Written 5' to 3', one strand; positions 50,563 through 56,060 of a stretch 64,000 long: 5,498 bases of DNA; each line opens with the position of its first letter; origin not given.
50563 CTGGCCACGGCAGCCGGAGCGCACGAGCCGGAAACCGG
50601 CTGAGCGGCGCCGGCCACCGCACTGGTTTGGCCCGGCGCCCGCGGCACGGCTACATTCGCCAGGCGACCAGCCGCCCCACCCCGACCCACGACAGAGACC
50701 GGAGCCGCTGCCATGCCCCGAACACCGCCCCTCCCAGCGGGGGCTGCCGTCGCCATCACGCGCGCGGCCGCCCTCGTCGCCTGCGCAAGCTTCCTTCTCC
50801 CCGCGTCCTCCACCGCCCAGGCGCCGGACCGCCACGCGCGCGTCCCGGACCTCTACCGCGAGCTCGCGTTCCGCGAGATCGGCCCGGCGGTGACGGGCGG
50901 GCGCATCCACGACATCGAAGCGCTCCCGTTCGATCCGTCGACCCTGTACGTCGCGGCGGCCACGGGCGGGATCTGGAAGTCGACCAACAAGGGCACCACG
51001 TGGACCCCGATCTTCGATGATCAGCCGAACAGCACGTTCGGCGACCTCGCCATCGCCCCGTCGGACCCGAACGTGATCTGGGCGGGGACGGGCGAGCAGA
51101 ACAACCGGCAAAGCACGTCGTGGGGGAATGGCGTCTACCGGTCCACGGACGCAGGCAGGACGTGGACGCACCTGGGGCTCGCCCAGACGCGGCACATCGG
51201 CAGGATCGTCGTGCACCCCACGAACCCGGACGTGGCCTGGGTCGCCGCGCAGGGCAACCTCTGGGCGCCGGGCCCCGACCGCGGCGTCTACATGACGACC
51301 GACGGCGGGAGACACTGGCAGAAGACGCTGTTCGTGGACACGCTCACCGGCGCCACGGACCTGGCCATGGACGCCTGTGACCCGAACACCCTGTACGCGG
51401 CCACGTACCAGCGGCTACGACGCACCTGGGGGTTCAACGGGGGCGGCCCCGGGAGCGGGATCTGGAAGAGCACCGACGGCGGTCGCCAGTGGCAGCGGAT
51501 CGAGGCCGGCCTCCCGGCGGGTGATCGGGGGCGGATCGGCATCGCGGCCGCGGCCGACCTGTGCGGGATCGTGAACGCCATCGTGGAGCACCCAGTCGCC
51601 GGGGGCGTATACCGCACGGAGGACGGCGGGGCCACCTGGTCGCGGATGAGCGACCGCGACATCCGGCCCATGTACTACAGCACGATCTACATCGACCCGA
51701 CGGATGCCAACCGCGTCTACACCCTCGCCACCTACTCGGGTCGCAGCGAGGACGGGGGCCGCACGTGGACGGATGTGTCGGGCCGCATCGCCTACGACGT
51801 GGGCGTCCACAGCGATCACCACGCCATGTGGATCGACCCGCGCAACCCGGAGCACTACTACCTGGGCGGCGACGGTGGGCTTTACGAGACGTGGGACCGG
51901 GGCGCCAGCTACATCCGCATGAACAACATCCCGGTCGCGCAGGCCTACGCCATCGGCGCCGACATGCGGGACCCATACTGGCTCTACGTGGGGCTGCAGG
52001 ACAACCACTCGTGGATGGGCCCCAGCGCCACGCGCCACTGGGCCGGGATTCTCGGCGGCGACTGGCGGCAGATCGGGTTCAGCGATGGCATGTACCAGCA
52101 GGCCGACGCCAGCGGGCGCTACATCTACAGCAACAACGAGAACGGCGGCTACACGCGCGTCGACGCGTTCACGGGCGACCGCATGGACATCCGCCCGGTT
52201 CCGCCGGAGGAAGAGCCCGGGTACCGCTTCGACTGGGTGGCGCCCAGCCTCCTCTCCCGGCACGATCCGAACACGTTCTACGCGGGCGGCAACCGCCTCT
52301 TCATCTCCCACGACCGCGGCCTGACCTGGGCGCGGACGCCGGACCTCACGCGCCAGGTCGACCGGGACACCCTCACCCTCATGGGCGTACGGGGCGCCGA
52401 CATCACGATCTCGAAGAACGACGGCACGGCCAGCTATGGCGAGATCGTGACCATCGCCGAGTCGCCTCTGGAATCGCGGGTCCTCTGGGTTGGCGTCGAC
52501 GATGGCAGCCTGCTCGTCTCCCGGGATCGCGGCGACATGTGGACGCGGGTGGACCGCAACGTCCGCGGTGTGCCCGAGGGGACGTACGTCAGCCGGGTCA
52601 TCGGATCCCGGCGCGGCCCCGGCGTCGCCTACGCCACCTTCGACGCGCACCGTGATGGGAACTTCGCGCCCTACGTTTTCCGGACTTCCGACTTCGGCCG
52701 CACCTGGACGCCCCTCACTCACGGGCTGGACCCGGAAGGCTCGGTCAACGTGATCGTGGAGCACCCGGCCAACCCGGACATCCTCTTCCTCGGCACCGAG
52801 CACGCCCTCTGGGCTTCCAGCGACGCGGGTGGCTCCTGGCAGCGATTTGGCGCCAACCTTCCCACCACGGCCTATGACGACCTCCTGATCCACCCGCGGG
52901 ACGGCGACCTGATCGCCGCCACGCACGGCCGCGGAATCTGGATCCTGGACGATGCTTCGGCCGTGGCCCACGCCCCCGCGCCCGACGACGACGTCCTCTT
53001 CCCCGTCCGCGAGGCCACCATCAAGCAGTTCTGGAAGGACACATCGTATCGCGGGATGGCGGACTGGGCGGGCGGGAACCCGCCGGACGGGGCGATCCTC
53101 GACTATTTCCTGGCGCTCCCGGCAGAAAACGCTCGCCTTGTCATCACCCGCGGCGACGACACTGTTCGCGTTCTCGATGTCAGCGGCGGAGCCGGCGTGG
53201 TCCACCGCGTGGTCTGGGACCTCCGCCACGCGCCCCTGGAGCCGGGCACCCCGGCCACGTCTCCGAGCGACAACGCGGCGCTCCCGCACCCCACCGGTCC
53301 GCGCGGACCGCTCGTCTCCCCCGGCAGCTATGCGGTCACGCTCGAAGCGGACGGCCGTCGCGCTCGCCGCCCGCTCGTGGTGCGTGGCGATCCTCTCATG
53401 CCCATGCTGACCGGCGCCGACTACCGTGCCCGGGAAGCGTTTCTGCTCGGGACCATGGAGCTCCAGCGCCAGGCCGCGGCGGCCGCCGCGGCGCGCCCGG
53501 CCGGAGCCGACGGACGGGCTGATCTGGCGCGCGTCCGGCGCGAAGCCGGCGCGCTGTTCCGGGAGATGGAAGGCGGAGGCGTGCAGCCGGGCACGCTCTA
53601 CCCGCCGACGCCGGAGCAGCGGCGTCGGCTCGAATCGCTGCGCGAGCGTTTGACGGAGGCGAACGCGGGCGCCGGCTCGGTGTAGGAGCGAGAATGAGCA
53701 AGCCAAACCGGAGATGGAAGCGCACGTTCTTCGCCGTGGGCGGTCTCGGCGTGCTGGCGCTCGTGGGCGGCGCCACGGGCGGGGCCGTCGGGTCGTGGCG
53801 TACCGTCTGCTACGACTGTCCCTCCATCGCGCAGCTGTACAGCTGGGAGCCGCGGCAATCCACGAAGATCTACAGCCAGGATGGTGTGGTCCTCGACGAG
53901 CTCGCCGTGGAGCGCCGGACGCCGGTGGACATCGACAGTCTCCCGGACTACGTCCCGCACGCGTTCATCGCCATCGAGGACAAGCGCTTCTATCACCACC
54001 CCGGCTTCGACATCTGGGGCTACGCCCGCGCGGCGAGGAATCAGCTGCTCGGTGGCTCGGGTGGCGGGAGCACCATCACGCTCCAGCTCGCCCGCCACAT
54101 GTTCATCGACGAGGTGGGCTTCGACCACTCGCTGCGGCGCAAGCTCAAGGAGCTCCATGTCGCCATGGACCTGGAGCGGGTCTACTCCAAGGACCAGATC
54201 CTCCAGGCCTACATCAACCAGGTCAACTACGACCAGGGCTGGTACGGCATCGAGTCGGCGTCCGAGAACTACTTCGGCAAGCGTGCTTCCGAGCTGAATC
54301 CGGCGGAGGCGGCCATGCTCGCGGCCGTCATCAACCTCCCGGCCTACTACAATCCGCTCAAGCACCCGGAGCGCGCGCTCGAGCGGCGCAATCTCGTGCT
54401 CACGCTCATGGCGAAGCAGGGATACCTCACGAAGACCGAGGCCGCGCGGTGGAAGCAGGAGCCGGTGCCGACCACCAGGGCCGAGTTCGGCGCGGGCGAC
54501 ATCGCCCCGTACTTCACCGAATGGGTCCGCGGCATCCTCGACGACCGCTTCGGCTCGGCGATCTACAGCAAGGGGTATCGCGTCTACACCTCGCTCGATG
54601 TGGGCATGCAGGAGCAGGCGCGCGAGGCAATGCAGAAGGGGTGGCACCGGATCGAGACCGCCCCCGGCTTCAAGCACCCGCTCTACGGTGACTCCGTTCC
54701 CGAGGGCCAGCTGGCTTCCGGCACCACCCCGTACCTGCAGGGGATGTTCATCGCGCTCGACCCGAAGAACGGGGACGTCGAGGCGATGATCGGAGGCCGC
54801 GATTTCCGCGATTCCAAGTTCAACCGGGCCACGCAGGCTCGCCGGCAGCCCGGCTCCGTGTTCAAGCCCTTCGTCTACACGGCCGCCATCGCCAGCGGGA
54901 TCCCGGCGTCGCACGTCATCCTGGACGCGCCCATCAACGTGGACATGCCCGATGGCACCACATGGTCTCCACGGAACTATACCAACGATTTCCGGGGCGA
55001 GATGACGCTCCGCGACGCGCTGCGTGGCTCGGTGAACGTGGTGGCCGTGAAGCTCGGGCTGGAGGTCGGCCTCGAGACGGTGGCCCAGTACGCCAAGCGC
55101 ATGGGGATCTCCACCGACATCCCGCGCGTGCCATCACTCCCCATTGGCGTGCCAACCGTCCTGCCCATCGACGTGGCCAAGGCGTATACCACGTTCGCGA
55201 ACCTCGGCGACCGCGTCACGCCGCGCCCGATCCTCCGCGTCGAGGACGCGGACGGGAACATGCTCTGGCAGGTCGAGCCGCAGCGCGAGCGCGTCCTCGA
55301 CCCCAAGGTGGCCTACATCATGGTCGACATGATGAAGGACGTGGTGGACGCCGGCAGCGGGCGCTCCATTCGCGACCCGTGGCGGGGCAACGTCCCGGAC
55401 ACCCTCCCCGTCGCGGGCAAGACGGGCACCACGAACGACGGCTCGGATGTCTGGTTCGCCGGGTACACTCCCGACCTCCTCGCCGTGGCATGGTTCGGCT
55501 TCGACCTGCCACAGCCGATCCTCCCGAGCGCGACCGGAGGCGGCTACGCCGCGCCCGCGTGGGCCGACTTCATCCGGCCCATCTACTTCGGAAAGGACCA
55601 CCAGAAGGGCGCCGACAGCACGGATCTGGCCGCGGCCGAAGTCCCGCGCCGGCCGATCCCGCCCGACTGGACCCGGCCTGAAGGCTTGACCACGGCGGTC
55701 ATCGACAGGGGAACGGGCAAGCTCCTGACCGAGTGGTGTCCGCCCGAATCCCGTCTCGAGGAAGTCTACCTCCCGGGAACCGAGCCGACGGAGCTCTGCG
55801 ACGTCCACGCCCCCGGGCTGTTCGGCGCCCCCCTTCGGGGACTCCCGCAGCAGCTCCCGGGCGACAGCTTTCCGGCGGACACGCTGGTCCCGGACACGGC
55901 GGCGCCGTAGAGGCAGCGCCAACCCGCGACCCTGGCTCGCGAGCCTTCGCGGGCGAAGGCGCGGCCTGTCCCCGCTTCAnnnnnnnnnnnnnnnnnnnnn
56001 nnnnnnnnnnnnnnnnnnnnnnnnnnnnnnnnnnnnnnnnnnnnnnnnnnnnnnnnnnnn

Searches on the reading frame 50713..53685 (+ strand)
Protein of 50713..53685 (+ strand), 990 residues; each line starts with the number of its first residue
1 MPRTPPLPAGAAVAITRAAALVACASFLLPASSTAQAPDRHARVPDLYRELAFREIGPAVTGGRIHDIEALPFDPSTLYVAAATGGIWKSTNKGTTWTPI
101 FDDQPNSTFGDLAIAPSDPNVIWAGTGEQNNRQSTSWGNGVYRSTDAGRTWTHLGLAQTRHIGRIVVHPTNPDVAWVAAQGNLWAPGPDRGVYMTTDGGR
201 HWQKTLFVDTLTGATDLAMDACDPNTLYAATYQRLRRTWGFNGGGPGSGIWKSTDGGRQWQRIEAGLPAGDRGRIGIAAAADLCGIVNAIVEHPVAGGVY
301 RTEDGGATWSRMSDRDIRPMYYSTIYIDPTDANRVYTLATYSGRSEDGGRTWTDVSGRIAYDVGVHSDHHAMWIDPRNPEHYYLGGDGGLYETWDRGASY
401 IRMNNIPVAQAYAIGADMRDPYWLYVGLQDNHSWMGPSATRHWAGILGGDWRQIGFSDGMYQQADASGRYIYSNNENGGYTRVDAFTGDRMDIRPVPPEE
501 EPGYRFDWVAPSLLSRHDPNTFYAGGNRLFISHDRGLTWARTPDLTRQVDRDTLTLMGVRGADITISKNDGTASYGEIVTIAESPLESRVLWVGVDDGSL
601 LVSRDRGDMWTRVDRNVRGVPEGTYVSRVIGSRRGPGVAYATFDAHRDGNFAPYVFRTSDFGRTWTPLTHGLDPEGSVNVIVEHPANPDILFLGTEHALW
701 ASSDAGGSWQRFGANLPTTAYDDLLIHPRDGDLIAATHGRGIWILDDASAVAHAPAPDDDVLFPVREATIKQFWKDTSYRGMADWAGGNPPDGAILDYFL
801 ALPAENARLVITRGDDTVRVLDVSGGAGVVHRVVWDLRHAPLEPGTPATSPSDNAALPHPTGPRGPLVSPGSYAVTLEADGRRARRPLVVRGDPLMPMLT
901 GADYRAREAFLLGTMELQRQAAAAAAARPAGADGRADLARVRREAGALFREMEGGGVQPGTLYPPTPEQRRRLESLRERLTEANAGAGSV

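Call 59: search_protein_families(library=pfam, proteins=[window:50713-53685:+], max_evalue=0.001)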
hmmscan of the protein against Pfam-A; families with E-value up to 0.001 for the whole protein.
window:50713-53685:+ (990 aa): 6 families
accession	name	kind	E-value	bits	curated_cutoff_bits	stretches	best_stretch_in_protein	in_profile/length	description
PF15902.12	Sortilin-Vps10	-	7.3e-36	124.3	33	2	141-265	3-114/446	Sortilin, neurotensin receptor 3,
PF02012.26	BNR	-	2.6e-09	36.1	27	0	142-152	1-11/12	BNR/Asp-box repeat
PF14870.12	PSII_BNR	-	9.8e-08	32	27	0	249-400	39-178/303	Photosynthesis system II assembly factor YCF48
PF15899.11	BNR_6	-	1e-06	28.7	27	0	656-666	2-12/14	BNR-Asp box repeat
PF13088.12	BNR_2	-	1.1e-05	25.4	31.4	0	135-313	78-252/277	BNR repeat-like domain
PF24316.1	Tli3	-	0.00015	22.5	27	0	107-154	50-99/129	T6SS Tli3 immunity protein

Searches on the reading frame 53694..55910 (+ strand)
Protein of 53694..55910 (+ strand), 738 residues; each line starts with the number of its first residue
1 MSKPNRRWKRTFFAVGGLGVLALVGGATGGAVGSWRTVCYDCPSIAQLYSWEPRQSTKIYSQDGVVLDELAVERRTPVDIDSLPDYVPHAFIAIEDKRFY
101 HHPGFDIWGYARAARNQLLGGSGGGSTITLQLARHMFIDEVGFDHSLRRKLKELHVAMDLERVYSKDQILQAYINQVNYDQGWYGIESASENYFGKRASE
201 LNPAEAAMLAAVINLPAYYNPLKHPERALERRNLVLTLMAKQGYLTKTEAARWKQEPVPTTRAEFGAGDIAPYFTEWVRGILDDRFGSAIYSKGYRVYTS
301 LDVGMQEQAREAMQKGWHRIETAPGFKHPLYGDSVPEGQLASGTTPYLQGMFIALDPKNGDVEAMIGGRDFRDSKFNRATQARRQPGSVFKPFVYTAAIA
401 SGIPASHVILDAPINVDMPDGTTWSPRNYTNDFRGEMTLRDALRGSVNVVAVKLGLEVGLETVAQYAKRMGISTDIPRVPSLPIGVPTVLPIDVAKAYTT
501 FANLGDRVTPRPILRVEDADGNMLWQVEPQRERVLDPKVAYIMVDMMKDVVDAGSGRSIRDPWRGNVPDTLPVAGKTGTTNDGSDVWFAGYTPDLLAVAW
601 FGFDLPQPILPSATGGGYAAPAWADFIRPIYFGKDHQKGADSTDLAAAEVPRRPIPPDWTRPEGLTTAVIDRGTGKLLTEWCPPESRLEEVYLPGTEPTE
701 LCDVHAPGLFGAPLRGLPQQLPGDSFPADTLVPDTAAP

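Call 59: search_protein_families(library=pfam, proteins=[window:53694-55910:+], max_evalue=0.001)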
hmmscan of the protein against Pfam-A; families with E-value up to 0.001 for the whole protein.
window:53694-55910:+ (738 aa): 2 families
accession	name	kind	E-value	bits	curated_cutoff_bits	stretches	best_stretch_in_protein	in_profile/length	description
PF00912.28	Transgly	-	3.2e-56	190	27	1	64-239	2-177/178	Transglycosylase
PF00905.27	Transpeptidase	-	7.2e-37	127.6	22.1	1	350-625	1-296/299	Penicillin binding protein transpeptidase domain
